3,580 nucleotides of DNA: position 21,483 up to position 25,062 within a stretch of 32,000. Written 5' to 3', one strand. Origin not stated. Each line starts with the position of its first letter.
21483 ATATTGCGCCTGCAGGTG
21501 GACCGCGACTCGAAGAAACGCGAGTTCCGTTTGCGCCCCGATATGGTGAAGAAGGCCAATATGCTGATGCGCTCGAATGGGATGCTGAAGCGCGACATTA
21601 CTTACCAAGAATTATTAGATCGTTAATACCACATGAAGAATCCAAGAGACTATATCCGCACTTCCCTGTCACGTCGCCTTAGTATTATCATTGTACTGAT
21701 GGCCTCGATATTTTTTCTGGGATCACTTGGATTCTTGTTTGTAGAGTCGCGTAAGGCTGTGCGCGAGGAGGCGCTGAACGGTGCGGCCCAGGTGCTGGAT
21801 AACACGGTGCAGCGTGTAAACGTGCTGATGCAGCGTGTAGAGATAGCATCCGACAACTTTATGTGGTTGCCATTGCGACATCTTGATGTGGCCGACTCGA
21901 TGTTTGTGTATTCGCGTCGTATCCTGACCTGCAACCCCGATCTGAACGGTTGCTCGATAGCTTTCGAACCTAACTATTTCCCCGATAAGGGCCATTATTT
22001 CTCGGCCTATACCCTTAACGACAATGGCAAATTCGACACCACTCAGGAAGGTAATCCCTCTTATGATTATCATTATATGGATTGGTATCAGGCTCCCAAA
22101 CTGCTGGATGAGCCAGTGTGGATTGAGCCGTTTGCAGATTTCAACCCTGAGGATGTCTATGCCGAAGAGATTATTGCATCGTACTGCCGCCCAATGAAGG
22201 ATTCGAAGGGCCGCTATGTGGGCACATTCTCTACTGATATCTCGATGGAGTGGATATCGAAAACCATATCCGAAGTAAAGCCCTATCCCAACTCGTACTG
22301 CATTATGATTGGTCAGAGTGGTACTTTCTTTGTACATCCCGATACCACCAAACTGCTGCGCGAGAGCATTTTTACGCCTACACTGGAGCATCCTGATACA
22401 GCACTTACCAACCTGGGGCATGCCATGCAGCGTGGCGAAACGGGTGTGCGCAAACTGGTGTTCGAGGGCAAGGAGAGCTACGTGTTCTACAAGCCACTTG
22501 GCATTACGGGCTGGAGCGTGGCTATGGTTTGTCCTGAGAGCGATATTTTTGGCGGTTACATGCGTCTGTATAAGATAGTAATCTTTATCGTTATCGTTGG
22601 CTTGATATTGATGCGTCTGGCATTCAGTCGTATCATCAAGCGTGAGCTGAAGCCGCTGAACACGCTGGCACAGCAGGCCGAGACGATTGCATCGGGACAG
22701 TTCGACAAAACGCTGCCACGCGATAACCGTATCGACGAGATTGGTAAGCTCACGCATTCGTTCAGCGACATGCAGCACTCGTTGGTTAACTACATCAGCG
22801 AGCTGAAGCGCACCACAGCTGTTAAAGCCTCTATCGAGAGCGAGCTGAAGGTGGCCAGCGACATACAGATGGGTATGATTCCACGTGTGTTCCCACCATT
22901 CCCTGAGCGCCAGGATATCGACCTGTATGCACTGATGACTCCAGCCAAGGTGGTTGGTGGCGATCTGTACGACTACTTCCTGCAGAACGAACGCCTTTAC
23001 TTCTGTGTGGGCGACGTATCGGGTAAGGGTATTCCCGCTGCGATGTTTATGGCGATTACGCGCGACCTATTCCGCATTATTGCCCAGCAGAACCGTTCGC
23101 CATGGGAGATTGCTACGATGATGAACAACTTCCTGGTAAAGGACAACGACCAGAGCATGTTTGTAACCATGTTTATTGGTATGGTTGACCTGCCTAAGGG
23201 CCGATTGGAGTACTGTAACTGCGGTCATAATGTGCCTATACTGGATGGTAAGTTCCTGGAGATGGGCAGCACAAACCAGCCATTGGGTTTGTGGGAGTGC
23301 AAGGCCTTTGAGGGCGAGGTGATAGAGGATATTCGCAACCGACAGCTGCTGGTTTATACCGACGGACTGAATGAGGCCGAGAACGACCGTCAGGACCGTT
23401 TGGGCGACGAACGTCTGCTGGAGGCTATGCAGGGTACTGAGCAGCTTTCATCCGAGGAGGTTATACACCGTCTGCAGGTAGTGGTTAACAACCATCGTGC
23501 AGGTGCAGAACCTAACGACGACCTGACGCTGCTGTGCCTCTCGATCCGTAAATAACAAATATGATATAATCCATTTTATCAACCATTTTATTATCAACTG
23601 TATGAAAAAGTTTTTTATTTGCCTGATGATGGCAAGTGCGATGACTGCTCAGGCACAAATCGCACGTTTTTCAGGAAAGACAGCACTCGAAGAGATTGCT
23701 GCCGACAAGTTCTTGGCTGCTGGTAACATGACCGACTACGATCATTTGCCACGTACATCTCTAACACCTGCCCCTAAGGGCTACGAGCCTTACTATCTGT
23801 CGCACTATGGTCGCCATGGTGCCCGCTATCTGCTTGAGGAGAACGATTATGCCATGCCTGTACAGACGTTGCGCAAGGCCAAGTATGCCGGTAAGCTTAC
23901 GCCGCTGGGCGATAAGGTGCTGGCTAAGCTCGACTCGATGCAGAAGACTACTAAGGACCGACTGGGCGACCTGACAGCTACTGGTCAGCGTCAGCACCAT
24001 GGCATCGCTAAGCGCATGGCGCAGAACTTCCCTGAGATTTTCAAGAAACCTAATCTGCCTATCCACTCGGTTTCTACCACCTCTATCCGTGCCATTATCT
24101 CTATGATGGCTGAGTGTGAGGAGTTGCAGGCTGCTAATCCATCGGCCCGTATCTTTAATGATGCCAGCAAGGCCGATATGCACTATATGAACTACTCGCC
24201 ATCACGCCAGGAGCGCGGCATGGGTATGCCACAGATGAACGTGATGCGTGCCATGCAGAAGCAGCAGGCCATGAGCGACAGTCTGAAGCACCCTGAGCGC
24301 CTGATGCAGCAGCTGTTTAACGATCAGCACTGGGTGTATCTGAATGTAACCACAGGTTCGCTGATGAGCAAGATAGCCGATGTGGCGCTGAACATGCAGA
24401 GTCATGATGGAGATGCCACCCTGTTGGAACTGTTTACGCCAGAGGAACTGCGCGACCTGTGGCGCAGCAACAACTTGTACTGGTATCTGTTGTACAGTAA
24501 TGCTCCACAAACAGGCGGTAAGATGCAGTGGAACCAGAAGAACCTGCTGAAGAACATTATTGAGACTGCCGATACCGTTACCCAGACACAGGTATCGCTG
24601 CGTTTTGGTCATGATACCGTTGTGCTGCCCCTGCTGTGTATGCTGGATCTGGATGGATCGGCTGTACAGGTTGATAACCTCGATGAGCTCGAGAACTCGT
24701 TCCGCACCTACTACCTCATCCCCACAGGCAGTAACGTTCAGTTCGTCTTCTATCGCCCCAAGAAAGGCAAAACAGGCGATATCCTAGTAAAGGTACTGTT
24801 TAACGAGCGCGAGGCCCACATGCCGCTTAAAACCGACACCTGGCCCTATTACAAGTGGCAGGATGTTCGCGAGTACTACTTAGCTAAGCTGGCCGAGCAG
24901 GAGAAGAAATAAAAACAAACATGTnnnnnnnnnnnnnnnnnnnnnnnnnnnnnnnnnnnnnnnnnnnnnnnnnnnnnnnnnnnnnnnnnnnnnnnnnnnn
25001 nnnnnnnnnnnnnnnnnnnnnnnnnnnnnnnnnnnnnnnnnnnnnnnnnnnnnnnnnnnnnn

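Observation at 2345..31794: Window-scale circuit: two paralogous sensor SpoIIE phosphatases with different inputs, one kinase/STAS pair, one Rel-type output, arranged around a glycan locus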

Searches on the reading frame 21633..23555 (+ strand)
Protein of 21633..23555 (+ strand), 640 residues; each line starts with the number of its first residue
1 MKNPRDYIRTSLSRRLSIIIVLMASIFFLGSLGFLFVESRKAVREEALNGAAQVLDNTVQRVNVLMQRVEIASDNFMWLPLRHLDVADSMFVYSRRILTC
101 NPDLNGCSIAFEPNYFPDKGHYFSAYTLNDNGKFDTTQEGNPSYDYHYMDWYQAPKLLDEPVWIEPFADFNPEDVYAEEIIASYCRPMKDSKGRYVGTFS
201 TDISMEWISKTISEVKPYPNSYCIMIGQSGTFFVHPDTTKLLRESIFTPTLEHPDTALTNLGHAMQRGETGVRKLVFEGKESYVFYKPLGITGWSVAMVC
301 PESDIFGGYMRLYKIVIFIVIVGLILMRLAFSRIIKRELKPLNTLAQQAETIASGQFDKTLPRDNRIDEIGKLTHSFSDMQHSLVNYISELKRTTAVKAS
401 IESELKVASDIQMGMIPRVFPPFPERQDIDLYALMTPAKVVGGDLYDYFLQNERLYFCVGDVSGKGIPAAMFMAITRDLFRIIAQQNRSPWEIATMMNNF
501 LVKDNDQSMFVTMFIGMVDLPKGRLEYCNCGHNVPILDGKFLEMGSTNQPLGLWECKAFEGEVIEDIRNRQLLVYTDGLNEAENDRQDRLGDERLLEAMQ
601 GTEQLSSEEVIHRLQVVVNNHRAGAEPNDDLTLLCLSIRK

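Call 4: search_protein_families(library=pfam, proteins=[window:21633-23555:+])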
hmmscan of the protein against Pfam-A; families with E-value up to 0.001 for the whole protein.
window:21633-23555:+ (640 aa): 4 families
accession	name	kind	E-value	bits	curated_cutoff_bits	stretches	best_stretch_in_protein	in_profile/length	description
PF07228.17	SpoIIE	-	5.7e-39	134.5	25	1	452-638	2-191/192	Stage II sporulation protein E (SpoIIE)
PF02743.24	dCache_1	-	4.1e-16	59.7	45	1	132-298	87-239/240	Cache domain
PF22673.2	MCP-like_PDC_1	-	5.1e-16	59.6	27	1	96-209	7-112/113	Methyl-accepting chemotaxis protein-like, first PDC sensor domain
PF00672.30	HAMP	-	3.3e-11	43.8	25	1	334-385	2-52/53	HAMP domain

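Call 7: search_protein_families(library=ncbifam, proteins=[window:21633-23555:+], max_evalue=0.01)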
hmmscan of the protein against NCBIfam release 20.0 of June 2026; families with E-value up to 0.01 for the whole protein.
window:21633-23555:+ (640 aa): 22 families
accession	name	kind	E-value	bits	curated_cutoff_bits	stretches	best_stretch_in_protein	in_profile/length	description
NF038263.1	prot_phos_SiaA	equivalog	1.2e-22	80.3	700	1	316-637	311-656/658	biofilm regulation protein phosphatase SiaA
NF052458.1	PhdiestGepA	equivalog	9.6e-10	37.3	1200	1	290-392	321-422/840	phosphodiesterase GepA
NF045505.1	RR_RssB_Pseudo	equivalog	3.8e-09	36.1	700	1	406-583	157-342/394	two-component system response regulator RssB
TIGR01386.1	cztS_silS_copS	subfamily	2.1e-07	30.3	292.55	1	311-382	161-232/457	heavy metal sensor histidine kinase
NF008184.0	PRK10935.1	equivalog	2.6e-07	29.7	553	1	315-396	152-234/565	nitrate/nitrite two-component system sensor histidine kinase NarQ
NF038389.1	ArsS_fam_HK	equivalog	7.9e-07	28.9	250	1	314-382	131-197/403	ArsS family sensor histidine kinase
NF047851.1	MCPCitTducer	equivalog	8.8e-07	28.4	900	1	314-396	196-274/553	methyl-accepting chemotaxis citrate transducer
NF011622.0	PRK15048.1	equivalog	1.9e-06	27.3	900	1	314-395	193-272/553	methyl-accepting chemotaxis protein II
NF011874.0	PRK15347.1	equivalog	6.7e-06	24.4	852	1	281-386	263-368/921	two component system sensor kinase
NF041210.1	his_kin_PieS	equivalog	7.2e-06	25.2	850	1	312-394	170-246/474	two component system sensor histidine kinase PieS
NF040691.1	MtrAB_MtrB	equivalog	2.2e-05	23.7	450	1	322-396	195-269/507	MtrAB system histidine kinase MtrB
NF033092.0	HK_WalK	equivalog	5.9e-05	21.8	725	1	280-385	139-247/594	cell wall metabolism sensor histidine kinase WalK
NF012226.0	AdeS_HK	equivalog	0.0005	19.3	500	1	316-409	62-153/353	two-component sensor histidine kinase AdeS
NF047496.1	HK_LIC11548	equivalog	0.00051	18.9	750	1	314-417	274-377/589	LIC_11548 family sensor histidine kinase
NF058645.1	MCPCtpMPsAe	equivalog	0.00052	18.9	900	1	314-395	205-287/558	methyl-accepting chemotaxis protein CtpM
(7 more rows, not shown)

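Call 34: find_homologous_proteins(query=window:21633-23555:+, max_evalue=1e-20)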
Query window:21633-23555:+ (640 aa): 7952 proteins with E <= 1e-20 among 8000 candidates; the best 120 are listed.
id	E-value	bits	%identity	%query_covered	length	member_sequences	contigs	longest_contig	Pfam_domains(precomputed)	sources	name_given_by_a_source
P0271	0.0e+0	1478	100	100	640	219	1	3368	PF00672.31,PF02743.25,PF22673.3,PF07228.18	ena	-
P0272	0.0e+0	1446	97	100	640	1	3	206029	PF00672.31,PF02743.25,PF22673.3,PF07228.18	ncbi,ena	-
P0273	0.0e+0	1446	97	100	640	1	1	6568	PF00672.31,PF02743.25,PF22673.3,PF07228.18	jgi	-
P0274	0.0e+0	1445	97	100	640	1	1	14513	PF00672.31,PF02743.25,PF22673.3,PF07228.18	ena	-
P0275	0.0e+0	1444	97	100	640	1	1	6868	PF00672.31,PF02743.25,PF22673.3,PF07228.18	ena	-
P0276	0.0e+0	1443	97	100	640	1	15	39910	PF00672.31,PF02743.25,PF22673.3,PF07228.18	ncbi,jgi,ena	jgi:sigma-B regulation protein RsbU (phosphoserine phosphatase)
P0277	0.0e+0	1442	97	100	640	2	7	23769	PF00672.31,PF02743.25,PF22673.3,PF07228.18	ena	-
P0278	0.0e+0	1442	97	100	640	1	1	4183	PF00672.31,PF02743.25,PF22673.3,PF07228.18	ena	-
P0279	0.0e+0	1441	97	100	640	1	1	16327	PF00672.31,PF02743.25,PF22673.3,PF07228.18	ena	-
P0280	0.0e+0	1441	97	100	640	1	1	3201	PF00672.31,PF02743.25,PF22673.3,PF07228.18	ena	-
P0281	0.0e+0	1441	97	100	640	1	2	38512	PF00672.31,PF02743.25,PF22673.3,PF07228.18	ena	-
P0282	0.0e+0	1441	97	100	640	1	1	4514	PF00672.31,PF02743.25,PF22673.3,PF07228.18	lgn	-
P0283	0.0e+0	1441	97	100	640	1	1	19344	PF00672.31,PF02743.25,PF22673.3,PF07228.18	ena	-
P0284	0.0e+0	1441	97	100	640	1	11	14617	PF00672.31,PF02743.25,PF22673.3,PF07228.18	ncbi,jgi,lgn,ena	jgi:sigma-B regulation protein RsbU (phosphoserine phosphatase)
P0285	0.0e+0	1440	97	100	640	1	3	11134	PF00672.31,PF02743.25,PF22673.3,PF07228.18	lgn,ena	-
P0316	0.0e+0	1132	75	99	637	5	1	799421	PF00672.31,PF02743.25,PF22673.3,PF07228.18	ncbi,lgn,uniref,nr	ncbi:SpoIIE family protein phosphatase [Prevotella sp. P6B1]|uniref:SpoIIE family protein phosphatas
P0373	0.0e+0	1084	75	95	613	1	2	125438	PF00672.31,PF02743.25,PF22673.3,PF07228.18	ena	-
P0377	0.0e+0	1016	68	100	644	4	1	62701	PF00672.31,PF02743.25,PF22673.3,PF07228.18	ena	-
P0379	0.0e+0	1011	67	100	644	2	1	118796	PF00672.31,PF02743.25,PF22673.3,PF07228.18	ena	-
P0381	2.6e-296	1002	67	98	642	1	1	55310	PF00672.31,PF02743.25,PF22673.3,PF07228.18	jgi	jgi:sigma-B regulation protein RsbU (phosphoserine phosphatase)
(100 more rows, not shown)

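Call 35: find_encoding_contigs(protein=P0316, flank=10000, max_places=2)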
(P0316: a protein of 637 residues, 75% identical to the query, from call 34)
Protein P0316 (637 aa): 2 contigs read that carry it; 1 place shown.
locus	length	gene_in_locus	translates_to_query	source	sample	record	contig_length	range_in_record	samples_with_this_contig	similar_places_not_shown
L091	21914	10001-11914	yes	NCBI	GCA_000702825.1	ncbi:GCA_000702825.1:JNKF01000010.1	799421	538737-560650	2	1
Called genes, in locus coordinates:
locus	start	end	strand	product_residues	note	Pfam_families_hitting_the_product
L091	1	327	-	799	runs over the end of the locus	PF07944:Beta-AFase-like_GH127_cat, PF20736:Glyco_hydro127M, PF16375:DUF4986, PF20620:DUF6805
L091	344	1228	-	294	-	PF00294:PfkB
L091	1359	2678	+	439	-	PF12708:Pect-lyase_RHGA_epim, PF00295:Glyco_hydro_28, PF05048:NosD (faint)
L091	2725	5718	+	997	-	PF13620:CarboxypepD_reg, PF13715:CarbopepD_reg_2, PF07715:Plug, PF00593:TonB_dep_Rec_b-barrel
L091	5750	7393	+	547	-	PF14322:SusD-like_3, PF07980:SusD_RagB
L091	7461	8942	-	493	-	PF00295:Glyco_hydro_28, PF13229:Beta_helix (faint)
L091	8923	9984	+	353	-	PF13379:NMT1_2 (faint), PF09084:NMT1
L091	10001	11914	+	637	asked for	PF22673:MCP-like_PDC_1, PF02743:dCache_1, PF00672:HAMP, PF07228:SpoIIE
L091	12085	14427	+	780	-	PF00933:Glyco_hydro_3, PF01915:Glyco_hydro_3_C, PF14310:Fn3-like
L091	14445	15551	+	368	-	PF02922:CBM_48, PF00756:Esterase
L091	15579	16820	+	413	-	PF02922:CBM_48 (faint), PF00756:Esterase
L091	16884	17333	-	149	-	PF02308:MgtC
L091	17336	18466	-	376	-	PF00583:Acetyltransf_1 (faint)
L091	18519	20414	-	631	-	PF13086:AAA_11, PF13245:AAA_19, PF13604:AAA_30, PF01443:Viral_helicase1 (faint), PF13087:AAA_12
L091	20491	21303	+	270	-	PF08543:Phos_pyr_kin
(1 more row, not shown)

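Call 36: find_encoding_contigs(protein=P0379, flank=10000, max_places=2)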
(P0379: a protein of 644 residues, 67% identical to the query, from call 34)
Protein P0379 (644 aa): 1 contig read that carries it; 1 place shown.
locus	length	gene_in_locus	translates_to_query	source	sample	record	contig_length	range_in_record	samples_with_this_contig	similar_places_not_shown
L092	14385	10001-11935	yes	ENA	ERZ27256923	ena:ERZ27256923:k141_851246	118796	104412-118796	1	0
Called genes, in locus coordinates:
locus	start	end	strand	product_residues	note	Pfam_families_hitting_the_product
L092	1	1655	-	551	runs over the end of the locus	PF00501:AMP-binding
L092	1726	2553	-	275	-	PF01116:F_bP_aldolase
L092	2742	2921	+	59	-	-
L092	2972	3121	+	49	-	-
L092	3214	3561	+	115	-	PF13581:HATPase_c_2, PF02518:HATPase_c (weak)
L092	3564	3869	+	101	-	PF01740:STAS, PF13466:STAS_2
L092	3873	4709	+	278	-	-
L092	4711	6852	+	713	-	PF03412:Peptidase_C39, PF13529:Peptidase_C39_2 (faint), PF00664:ABC_membrane, PF00005:ABC_tran, PF02463:SMC_N (faint)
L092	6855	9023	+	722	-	PF00664:ABC_membrane, PF00005:ABC_tran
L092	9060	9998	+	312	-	PF13379:NMT1_2 (faint), PF09084:NMT1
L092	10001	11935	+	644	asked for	PF02743:dCache_1, PF22673:MCP-like_PDC_1, PF00672:HAMP, PF07228:SpoIIE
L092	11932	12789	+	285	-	PF25917:BSH_RND (weak), PF25973:BSH_CzcB (weak)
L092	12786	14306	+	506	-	PF02321:OEP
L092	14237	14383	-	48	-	?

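Call 41: find_encoding_contigs(protein=P0377, flank=10000, max_places=1)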
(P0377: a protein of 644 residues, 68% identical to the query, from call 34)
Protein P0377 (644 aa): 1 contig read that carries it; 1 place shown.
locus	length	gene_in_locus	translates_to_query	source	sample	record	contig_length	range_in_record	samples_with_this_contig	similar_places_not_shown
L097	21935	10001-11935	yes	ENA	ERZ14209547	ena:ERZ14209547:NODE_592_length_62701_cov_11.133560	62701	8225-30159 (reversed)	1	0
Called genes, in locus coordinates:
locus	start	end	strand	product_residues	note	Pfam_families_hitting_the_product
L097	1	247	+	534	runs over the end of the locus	PF09820:AAA-ATPase_like, PF08011:PDDEXK_9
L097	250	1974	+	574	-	PF07721:TPR_4 (faint), PF13424:TPR_12 (faint), PF12833:HTH_18, PF00165:HTH_AraC (weak)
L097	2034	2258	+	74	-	-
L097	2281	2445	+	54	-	-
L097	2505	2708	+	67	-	-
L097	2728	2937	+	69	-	-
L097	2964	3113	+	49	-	-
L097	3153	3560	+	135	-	PF13581:HATPase_c_2, PF02518:HATPase_c (weak)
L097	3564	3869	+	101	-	PF01740:STAS, PF13466:STAS_2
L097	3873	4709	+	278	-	-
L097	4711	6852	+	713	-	PF03412:Peptidase_C39, PF00664:ABC_membrane, PF02463:SMC_N (faint), PF00005:ABC_tran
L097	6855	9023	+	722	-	PF00664:ABC_membrane, PF00005:ABC_tran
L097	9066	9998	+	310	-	PF09084:NMT1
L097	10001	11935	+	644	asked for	PF02743:dCache_1, PF22673:MCP-like_PDC_1, PF00672:HAMP, PF07228:SpoIIE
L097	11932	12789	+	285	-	PF25973:BSH_CzcB (weak)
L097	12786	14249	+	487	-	PF02321:OEP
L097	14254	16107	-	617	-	PF05649:Peptidase_M13_N, PF01431:Peptidase_M13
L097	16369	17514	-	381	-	PF00165:HTH_AraC (faint), PF12833:HTH_18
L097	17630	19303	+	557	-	PF22673:MCP-like_PDC_1, PF02743:dCache_1, PF07228:SpoIIE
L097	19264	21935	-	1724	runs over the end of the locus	PF01835:MG2, PF00207:A2M (weak), PF17973:bMG10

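Call 42: find_encoding_contigs(protein=P0381, flank=10000, max_places=1)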
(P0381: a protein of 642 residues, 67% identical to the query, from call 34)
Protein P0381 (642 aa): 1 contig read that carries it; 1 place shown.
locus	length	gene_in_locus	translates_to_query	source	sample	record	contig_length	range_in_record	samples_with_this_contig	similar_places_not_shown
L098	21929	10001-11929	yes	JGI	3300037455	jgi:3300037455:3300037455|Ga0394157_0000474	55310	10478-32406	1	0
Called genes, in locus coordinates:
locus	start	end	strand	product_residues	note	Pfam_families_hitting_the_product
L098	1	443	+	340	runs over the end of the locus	PF00294:PfkB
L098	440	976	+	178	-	PF12833:HTH_18, PF00165:HTH_AraC (weak)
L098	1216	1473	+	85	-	-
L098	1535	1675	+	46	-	-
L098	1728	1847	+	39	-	-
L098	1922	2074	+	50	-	-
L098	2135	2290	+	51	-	-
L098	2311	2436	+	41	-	-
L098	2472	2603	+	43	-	-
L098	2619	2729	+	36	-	-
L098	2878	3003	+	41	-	-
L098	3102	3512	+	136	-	PF13581:HATPase_c_2, PF02518:HATPase_c (weak)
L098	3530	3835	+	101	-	PF01740:STAS, PF13466:STAS_2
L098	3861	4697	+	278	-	-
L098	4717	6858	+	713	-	PF03412:Peptidase_C39, PF13529:Peptidase_C39_2, PF00664:ABC_membrane, PF00005:ABC_tran, PF02463:SMC_N (faint)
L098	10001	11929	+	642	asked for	PF02743:dCache_1, PF22673:MCP-like_PDC_1, PF00672:HAMP, PF07228:SpoIIE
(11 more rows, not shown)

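Call 43: find_encoding_contigs(protein=P0373, flank=10000, max_places=1)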
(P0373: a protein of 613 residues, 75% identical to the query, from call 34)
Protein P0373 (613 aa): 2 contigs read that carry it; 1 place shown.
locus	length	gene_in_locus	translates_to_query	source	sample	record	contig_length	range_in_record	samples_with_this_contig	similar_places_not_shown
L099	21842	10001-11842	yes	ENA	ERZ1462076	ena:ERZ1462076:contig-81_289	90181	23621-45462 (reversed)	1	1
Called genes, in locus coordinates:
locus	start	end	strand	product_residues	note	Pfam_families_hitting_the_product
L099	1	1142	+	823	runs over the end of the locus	PF00933:Glyco_hydro_3, PF01915:Glyco_hydro_3_C, PF14310:Fn3-like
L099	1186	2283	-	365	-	-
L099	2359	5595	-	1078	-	PF00328:His_Phos_2 (faint), PF17678:Glyco_hydro_92N, PF07971:Glyco_hydro_92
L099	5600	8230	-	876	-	PF17678:Glyco_hydro_92N, PF07971:Glyco_hydro_92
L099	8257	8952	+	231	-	PF06508:QueC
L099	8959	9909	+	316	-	PF13379:NMT1_2 (faint), PF09084:NMT1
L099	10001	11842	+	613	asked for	PF02743:dCache_1, PF22673:MCP-like_PDC_1, PF00672:HAMP, PF07228:SpoIIE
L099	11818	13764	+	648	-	PF02743:dCache_1, PF22673:MCP-like_PDC_1, PF00672:HAMP, PF07228:SpoIIE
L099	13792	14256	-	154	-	-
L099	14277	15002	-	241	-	-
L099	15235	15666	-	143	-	PF19555:DUF6078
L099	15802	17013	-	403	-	PF05272:VapE-like_dom, PF19263:DUF5906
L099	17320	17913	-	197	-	-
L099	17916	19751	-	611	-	PF12969:DUF3857, PF01841:Transglut_core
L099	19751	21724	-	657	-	PF12969:DUF3857 (weak)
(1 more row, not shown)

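Call 47: search_protein_families(library=pfam, proteins=[L097:3873-4709:+], max_evalue=1)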
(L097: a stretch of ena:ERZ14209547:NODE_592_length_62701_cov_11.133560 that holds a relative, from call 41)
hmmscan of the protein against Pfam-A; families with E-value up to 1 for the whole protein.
L097:3873-4709:+ (278 aa): 4 families
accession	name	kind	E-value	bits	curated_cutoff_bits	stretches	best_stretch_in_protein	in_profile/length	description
PF13437.12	HlyD_3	-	0.00011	23.3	22.2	1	72-101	2-31/106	HlyD family secretion protein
PF00364.28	Biotin_lipoyl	-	0.0002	21.6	22.1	1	72-134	3-71/73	Biotin-requiring enzyme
PF16576.10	HlyD_D23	-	0.062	13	30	0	70-103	109-142/214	Barrel-sandwich domain of CusB or HlyD membrane-fusion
PF13127.11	DUF3955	-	0.26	11.7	22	1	36-63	5-32/59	Protein of unknown function (DUF3955)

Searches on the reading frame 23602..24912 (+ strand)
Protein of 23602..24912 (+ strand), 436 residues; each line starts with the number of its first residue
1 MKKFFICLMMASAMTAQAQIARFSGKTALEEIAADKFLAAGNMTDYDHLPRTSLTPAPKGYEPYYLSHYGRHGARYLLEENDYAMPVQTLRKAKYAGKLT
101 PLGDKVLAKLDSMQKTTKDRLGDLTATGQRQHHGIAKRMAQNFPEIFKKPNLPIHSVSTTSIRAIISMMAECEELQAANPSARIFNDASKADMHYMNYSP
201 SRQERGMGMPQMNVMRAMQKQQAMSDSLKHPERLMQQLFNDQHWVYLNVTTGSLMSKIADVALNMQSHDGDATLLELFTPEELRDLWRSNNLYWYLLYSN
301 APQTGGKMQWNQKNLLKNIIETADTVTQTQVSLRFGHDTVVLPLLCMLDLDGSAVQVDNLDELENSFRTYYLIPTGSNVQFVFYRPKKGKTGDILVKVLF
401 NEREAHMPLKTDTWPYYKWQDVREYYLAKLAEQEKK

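Call 4: search_protein_families(library=pfam, proteins=[window:23602-24912:+])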
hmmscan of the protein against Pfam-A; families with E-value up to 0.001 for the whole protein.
window:23602-24912:+ (436 aa): 1 family
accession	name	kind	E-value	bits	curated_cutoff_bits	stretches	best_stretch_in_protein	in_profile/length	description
PF00328.27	His_Phos_2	-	1.1e-12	48.5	23.6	1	71-401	10-354/354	Histidine phosphatase superfamily (branch 2)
